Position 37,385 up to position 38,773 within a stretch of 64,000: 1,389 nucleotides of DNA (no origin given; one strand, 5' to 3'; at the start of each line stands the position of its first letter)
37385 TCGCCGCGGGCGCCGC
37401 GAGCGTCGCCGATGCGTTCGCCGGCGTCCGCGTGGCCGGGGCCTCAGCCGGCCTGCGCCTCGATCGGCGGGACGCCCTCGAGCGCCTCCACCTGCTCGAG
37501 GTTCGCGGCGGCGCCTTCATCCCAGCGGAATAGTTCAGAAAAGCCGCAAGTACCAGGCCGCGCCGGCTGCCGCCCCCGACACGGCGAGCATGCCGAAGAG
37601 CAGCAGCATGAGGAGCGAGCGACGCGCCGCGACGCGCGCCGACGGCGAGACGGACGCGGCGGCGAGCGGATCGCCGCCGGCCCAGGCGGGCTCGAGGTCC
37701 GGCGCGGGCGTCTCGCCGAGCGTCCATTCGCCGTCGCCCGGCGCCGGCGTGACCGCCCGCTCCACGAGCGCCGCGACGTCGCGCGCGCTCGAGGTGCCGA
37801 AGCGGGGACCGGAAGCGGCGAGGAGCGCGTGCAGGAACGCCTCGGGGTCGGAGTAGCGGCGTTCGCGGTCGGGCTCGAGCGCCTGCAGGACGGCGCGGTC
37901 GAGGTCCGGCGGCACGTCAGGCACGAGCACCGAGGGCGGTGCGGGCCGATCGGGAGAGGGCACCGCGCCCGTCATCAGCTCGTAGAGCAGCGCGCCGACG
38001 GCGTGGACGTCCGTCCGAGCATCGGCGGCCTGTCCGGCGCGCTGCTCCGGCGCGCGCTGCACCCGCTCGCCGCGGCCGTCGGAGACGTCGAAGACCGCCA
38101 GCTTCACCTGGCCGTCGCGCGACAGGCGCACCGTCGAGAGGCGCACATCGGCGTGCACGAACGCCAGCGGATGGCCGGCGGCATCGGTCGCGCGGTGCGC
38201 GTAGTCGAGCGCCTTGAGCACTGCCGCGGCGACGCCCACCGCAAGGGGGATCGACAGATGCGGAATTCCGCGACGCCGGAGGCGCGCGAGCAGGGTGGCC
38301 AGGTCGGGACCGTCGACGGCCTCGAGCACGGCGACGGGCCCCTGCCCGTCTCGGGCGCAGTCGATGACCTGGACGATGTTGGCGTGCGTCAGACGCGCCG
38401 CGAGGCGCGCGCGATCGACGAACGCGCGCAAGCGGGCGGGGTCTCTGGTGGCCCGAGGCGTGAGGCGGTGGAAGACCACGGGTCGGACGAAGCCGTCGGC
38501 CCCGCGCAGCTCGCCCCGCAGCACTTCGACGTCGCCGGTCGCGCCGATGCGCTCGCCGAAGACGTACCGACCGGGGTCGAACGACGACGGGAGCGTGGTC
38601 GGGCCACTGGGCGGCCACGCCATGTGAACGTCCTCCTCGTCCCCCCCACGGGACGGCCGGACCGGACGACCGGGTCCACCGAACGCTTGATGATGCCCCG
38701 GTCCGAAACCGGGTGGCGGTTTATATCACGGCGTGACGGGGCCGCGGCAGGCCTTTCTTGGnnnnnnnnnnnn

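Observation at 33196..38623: Signalling neighbourhood: MshEN-REC-TPR regulator, Zn-ribbon/2xFHA protein, divergent PBP-like lipoprotein and a TM-anchored pseudokinase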

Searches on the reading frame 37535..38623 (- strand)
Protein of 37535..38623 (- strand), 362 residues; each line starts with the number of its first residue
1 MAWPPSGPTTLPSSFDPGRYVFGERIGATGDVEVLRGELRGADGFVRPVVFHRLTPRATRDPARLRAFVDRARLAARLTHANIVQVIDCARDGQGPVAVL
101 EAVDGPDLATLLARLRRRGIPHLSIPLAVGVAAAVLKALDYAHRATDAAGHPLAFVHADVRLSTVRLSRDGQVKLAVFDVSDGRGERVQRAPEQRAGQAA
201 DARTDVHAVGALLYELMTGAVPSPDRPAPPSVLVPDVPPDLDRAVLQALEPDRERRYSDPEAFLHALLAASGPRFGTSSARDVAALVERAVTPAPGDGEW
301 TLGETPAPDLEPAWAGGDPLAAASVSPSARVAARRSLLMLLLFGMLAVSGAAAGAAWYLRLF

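Call 4: search_protein_families(library=pfam, proteins=[window:37535-38623:-], max_evalue=0.01)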
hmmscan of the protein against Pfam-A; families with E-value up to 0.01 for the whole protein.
window:37535-38623:- (362 aa): 2 families
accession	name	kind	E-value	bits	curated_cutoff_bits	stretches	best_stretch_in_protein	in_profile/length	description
PF00069.31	Pkinase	-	6e-12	45.9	31.7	1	72-224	49-198/263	Protein kinase domain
PF07714.23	PK_Tyr_Ser-Thr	-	1e-08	35.3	23.1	1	23-225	4-207/258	Protein tyrosine and serine/threonine kinase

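Call 17: search_solved_structures(query=window:37535-38623:-, max_evalue=0.001, show_alignments=2)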
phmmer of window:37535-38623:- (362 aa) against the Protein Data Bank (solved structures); distinct sequences matched with E-value up to 0.001: 56.
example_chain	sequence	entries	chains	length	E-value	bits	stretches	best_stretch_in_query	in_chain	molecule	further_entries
5u94_A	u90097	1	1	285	4.3e-13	52.4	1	5-259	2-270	Serine/threonine-protein kinase PknB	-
1o6y_A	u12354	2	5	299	1.6e-12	50.6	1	9-259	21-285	SERINE/THREONINE-PROTEIN KINASE PKNB | Probable serine/threonine-protein kinase pknB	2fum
3f61_A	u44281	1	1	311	2.2e-12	50.1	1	10-260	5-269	Serine/threonine-protein kinase pknB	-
6i2p_A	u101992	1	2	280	3e-12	49.6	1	11-259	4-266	Serine/threonine-protein kinase PknB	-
3ori_A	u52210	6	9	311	3.1e-12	49.6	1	10-259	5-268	Serine/threonine protein kinase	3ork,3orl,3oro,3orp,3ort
1mru_A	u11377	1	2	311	3.5e-12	49.4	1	10-260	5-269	Probable serine/threonine-protein kinase pknB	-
6b2p_A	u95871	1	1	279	4e-12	49.3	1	12-259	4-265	Serine/threonine-protein kinase PknB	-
3f69_A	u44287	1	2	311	4.7e-12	49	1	10-259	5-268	Serine/threonine-protein kinase pknB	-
3orm_A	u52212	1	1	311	3.9e-11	46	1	10-260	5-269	Serine/threonine protein kinase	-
9ymt_A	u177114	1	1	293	4.8e-10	42.4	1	63-258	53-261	Serine/Threonine Kinase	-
4eqm_A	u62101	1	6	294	4.8e-10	42.4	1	63-258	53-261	Protein kinase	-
9ruj_A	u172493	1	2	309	1.4e-09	40.9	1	17-225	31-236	Serine/threonine-protein kinase StkP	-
9ruk_A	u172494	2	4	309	1.6e-09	40.7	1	17-225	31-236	Serine/threonine-protein kinase StkP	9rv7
9ru3_A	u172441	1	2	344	2.3e-09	40.2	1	17-225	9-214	Serine/threonine-protein kinase StkP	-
9eed_A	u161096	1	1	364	4.3e-09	39.3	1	11-258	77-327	Kinase domain protein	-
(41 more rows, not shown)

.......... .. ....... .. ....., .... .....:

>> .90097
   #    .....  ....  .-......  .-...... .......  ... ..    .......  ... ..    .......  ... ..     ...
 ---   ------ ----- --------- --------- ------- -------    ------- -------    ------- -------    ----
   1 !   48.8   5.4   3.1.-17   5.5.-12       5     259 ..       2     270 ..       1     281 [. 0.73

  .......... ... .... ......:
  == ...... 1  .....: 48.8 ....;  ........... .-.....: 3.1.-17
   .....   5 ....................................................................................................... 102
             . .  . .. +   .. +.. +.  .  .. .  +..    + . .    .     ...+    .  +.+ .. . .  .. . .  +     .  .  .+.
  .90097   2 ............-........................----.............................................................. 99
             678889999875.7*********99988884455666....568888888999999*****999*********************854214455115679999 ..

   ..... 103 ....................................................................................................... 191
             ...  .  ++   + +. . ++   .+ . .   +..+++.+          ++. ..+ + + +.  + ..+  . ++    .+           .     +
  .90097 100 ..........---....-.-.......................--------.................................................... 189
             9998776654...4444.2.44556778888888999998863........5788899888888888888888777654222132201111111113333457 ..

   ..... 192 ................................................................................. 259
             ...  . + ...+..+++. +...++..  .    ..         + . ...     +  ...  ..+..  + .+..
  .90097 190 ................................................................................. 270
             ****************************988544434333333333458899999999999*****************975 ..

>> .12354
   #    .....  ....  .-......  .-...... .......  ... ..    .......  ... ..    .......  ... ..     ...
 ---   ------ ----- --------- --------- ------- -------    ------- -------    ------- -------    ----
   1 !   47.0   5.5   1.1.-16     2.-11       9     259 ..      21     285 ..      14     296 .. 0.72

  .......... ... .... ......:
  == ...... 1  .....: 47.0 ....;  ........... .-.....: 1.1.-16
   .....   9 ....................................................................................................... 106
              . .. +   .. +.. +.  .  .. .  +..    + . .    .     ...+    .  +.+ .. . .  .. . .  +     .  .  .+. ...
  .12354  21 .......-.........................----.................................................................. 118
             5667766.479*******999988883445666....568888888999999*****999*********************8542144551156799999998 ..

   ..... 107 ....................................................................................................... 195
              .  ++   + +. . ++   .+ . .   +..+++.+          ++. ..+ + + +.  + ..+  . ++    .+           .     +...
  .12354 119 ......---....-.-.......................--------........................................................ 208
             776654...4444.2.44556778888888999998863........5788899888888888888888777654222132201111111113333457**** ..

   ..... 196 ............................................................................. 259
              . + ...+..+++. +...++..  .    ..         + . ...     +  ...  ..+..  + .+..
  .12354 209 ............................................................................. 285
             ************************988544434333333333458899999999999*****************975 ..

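Call 19: find_homologous_proteins(query=window:37535-38623:-, max_evalue=1e-8)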
Query window:37535-38623:- (362 aa): 28 proteins with E <= 1e-8 among 8000 candidates.
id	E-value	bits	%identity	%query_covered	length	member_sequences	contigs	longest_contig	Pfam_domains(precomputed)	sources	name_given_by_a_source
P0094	8.0e-229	777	100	100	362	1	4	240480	PF07714.24,PF00069.32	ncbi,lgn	-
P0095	1.8e-192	657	85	100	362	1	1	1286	PF07714.24,PF00069.32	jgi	jgi:serine/threonine-protein kinase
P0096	2.2e-190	650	84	100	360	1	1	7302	PF07714.24,PF00069.32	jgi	jgi:hypothetical protein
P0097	6.4e-39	152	48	57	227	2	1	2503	PF00069.32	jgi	jgi:serine/threonine-protein kinase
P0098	4.5e-31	126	37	71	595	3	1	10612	PF07714.24,PF00069.32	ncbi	-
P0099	3.2e-29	120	36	73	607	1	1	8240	PF07714.24,PF00069.32,PF03109.23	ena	-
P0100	6.8e-29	119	35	72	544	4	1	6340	PF07714.24,PF00069.32,PF08308.18,PF01636.30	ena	-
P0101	2.7e-28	117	35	76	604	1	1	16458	PF07714.24,PF00069.32,PF01636.30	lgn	-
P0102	7.9e-26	109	34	67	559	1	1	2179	PF07714.24,PF00069.32,PF08308.18,PF01636.30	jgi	jgi:serine/threonine protein kinase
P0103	1.3e-25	109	34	70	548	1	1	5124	PF07714.24,PF00069.32,PF08308.18,PF01636.30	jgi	jgi:serine/threonine-protein kinase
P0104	1.3e-25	109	32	66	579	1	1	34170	PF07714.24,PF00069.32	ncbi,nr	ncbi:MAG: serine/threonine protein kinase, partial [Myxococcales bacterium]|nr:serine/threonine prot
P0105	1.8e-24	105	34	67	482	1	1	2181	PF07714.24,PF00069.32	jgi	jgi:serine/threonine protein kinase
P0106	8.1e-22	96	33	86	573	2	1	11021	PF07714.24,PF00069.32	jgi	jgi:serine/threonine protein kinase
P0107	6.9e-21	93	33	70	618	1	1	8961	PF07714.24,PF00069.32,PF08308.18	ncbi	-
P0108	8.0e-20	89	33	66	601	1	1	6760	PF07714.24,PF00069.32,PF08308.18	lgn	-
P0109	3.0e-13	68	33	62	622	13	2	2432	PF07714.24,PF00069.32,PF03109.23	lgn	-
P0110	7.8e-12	63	33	50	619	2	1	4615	PF07714.24,PF00069.32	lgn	-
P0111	8.6e-12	63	27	67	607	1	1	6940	PF07714.24,PF00069.32,PF01636.30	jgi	-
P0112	1.7e-11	62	30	67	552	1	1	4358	PF07714.24,PF00069.32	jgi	jgi:serine/threonine-protein kinase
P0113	4.5e-11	61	31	67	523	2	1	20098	PF07714.24,PF00069.32,PF03109.23,PF01636.30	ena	-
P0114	1.7e-10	59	35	56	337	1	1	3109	PF07714.24,PF00069.32,PF03109.23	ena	-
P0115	7.3e-10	57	29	66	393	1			PF07714.24,PF00069.32,PF03109.23,PF01636.30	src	-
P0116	7.4e-10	57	26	58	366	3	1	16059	PF07714.24,PF00069.32,PF03109.23,PF14531.13,PF01636.30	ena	-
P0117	9.1e-10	56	31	73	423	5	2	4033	PF07714.24,PF00069.32,PF13185.13,PF01590.33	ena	-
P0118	2.0e-9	55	30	61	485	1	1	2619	PF07714.24,PF00069.32,PF03109.23,PF01636.30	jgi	jgi:serine/threonine-protein kinase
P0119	2.2e-9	55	33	45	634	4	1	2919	PF07714.24,PF00069.32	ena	-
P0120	4.6e-9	54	29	69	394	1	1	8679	PF07714.24,PF00069.32,PF03109.23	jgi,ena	-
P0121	5.9e-9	54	30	61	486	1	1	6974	PF07714.24,PF00069.32,PF01636.30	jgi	jgi:hypothetical protein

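Call 23: find_encoding_contigs(protein=P0096, flank=10000, max_places=3)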
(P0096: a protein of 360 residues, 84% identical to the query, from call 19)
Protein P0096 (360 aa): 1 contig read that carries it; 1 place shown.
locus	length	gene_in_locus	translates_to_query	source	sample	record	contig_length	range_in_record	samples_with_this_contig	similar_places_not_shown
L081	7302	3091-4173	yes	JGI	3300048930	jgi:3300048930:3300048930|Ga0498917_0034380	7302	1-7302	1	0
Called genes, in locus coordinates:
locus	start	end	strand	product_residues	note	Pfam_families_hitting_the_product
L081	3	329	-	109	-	?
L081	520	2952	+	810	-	PF02190:LON_substr_bdg, PF00004:AAA, PF07728:AAA_5 (weak), PF22667:Lon_lid, PF05362:Lon_C, PF13541:ChlI (weak)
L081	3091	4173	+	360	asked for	PF07714:PK_Tyr_Ser-Thr (weak), PF00069:Pkinase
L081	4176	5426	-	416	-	PF04348:LppC, PF13458:Peripla_BP_6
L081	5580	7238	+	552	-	-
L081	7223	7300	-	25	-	?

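Call 40: search_protein_families(library=ncbifam, proteins=[window:37535-38623:-], max_evalue=0.001)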
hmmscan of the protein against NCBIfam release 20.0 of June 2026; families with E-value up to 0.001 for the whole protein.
window:37535-38623:- (362 aa): 7 families
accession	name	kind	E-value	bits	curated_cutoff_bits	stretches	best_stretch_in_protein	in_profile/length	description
NF033483.0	PknB_PASTA_kin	equivalog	1.6e-31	110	450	1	18-274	7-272/563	Stk1 family PASTA domain-containing Ser/Thr kinase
NF047741.1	antiphage_MADS6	equivalog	2.9e-13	49.2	460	2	131-280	304-470/612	methylation-associated defense system protein kinase MAD6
NF052427.1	StpK7MSMEG_1200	equivalog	5.4e-06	25.2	900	1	18-224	7-210/601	serine/threonine protein kinase StpK7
NF033442.0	BREX_PglW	equivalog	2.3e-05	22.3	990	1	187-267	392-483/1391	BREX system serine/threonine kinase PglW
NF009651.0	PRK13184.1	equivalog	4.9e-05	21.5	839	0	191-259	199-279/932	serine/threonine-protein kinase PknD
NF038150.1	lanthi_synth_IV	equivalog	5.9e-05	21.6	650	1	85-227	257-400/851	class IV lanthionine synthetase LanL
TIGR03903.1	TOMM_kin_cyc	equivalog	0.00076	17.4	705.75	0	64-145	21-98/1267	TOMM system kinase/cyclase fusion protein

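Call 70: predict_structure(alignment_id=A4)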
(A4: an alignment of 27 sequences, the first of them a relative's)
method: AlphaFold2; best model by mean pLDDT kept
length: 362 residues; sequences in the alignment: 27
mean_pLDDT: 84.9   pTM: 0.76
mean pLDDT of the five models: 84.9, 84.3, 83.1, 82.7, 81.5
residues with pLDDT >= 90: 230; 70-90: 67; 50-70: 23; < 50: 42
segments of 3 or more residues with pLDDT < 50: 1-9, 182-185, 298-326
pLDDT, mean of each block of 10 residues (from residue 1): 42 67 88 93 92 93 91 94 95 91 95 94 97 98 96 92 95 85 59 93 97 97 94 97 98 97 98 88 95 62 38 43 51 79 89 87 77
secondary structure, 60 per line:
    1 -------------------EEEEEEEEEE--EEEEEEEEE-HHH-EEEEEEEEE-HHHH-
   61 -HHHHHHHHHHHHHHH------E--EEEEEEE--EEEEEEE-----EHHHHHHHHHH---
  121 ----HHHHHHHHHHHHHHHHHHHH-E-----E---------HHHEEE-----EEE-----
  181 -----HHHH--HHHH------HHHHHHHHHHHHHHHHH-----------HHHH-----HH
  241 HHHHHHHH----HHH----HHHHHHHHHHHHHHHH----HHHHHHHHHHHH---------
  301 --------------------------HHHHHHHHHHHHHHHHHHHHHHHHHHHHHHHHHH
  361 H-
elements in order: E20-29 E32-40 E46-54 H56-59 H62-76 E86-92 E95-101 H108-117 H125-144 E165-167 E173-175 H186-189 H192-195 H202-218 H230-233 H239-248 H260-275 H280-291 H327-361
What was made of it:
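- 37550..37621 (-): C-terminal transmembrane anchor (about residues 335-358), followed by only LRLF. Terminal helix 327-361 in the model (call 70).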

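Call 75: fold_search(model_id=the predicted structure, library=pdb)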
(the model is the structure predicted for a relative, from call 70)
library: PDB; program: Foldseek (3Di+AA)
matches with E <= 10: 2000; with E <= 0.001: 2000
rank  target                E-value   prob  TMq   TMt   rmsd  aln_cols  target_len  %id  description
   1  3ori_A                3.3e-18  1.00  0.58  0.77   3.9       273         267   30  Mycobacterium tuberculosis PknB kinase domain L33D mutant (crystal form 1) (released 2010-12-15)
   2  6b2p                  2.2e-17  1.00  0.59  0.82   2.7       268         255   30  Dual Inhibition of the Essential Protein Kinases A and B in Mycobacterium tuberculosis (released 2018-02-14)
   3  2fum_B                2.8e-17  1.00  0.60  0.82   4.6       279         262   29  Catalytic domain of protein kinase PknB from Mycobacterium tuberculosis in complex with mitoxantrone (released 2006-08-01)
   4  3orm                  4.5e-17  1.00  0.56  0.75   4.4       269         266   30  Mycobacterium tuberculosis PknB kinase domain D76A mutant (released 2010-12-15)
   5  5m08_A                1.2e-15  1.00  0.58  0.83   4.4       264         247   27  Crystal structure of Mycobacterium tuberculosis PknI kinase domain, C20A_R136A double mutant (released 2017-01-11)
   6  5m08_B                1.4e-15  1.00  0.58  0.80   3.0       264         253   28  Crystal structure of Mycobacterium tuberculosis PknI kinase domain, C20A_R136A double mutant (released 2017-01-11)
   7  5m07_B                1.4e-15  1.00  0.56  0.80   3.2       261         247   27  Crystal structure of Mycobacterium tuberculosis PknI kinase domain, C20A mutant (released 2017-01-11)
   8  5m09_B                2.6e-15  1.00  0.58  0.84   3.0       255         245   27  Crystal structure of Mycobacterium tuberculosis PknI kinase domain, C20A_R136N double mutant (released 2017-01-11)
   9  5m06_B                3.3e-15  1.00  0.58  0.82   3.4       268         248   26  Crystal structure of Mycobacterium tuberculosis PknI kinase domain (released 2017-01-11)
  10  5xka_A                3.5e-15  1.00  0.58  0.80   4.7       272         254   26  Crystal structure of M.tuberculosis PknI kinase domain (released 2018-05-16)
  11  5m07_A                4.1e-15  1.00  0.58  0.82   2.9       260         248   27  Crystal structure of Mycobacterium tuberculosis PknI kinase domain, C20A mutant (released 2017-01-11)
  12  5m06_A                4.4e-15  1.00  0.57  0.81   3.5       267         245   26  Crystal structure of Mycobacterium tuberculosis PknI kinase domain (released 2017-01-11)
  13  4x3f_B                4.6e-15  1.00  0.61  0.77   4.6       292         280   27  Crystal structure of the intracellular domain of the M. tuberculosis Ser/Thr kinase PknA (released 2015-01-21)
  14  4x3f_A                6.2e-15  1.00  0.59  0.75   4.9       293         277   27  Crystal structure of the intracellular domain of the M. tuberculosis Ser/Thr kinase PknA (released 2015-01-21)
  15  4eqm_D                6.2e-15  1.00  0.58  0.77   4.4       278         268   22  Structural analysis of Staphylococcus aureus serine/threonine kinase PknB (released 2012-06-27)
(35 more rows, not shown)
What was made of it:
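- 37739..38566 (-): Bilobal kinase fold (residues 20-295) with degenerate catalytic motifs: GATGDV, VVFH, alphaC Arg, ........, VFD, short activation loop. APE is retained. AF2 and Foldseek (calls 70, 75).
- On Active Hanks-type Ser/Thr kinase (PF00069): Foldseek PknB E 3e-18, TM(target) about 0.8 (calls 70, 75).
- Checked: Foldseek hits PknB at E 3e-18 (calls 70, 75).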

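Call 79: search_protein_families(library=padloc, proteins=[window:37535-38623:-], max_evalue=0.001)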
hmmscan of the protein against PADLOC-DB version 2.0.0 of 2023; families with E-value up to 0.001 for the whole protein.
window:37535-38623:- (362 aa): 22 families
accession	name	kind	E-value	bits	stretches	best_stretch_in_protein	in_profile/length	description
PDLC04042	PD-T4-6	-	3.3e-29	100.5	1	18-270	9-272/292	-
PDLC04061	PD-T4-6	-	1.4e-27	95.4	1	17-355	15-376/510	-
PDLC04053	PD-T4-6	-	1.4e-24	85.1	1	18-273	9-274/311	-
PDLC04054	PD-T4-6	-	7.6e-23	79.5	1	47-328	36-330/347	-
PDLC04060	PD-T4-6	-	9.5e-23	78.8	1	18-261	8-260/486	-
PDLC04040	PD-T4-6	-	1.3e-21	75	1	47-271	20-266/547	-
PDLC04041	PD-T4-6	-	7.9e-20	69.5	1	9-332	19-349/443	-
PDLC04052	PD-T4-6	-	1.3e-19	68.8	1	18-259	9-265/496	-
PDLC04138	mad6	-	1.4e-18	65.2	1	17-258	50-302/659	mads_6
PDLC04043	PD-T4-6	-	1.4e-17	61.9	1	18-293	15-289/452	-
PDLC04057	PD-T4-6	-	1.3e-16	58.7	1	18-222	8-209/443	-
PDLC04048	PD-T4-6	-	1.9e-16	58.4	1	18-223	10-212/354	-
PDLC04064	PD-T4-6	-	4.6e-16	56.7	1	26-263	28-273/369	-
PDLC04047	PD-T4-6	-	1.5e-15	55.1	1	19-225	11-214/327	-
PDLC04055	PD-T4-6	-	8.8e-14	49.1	1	54-224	103-275/496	-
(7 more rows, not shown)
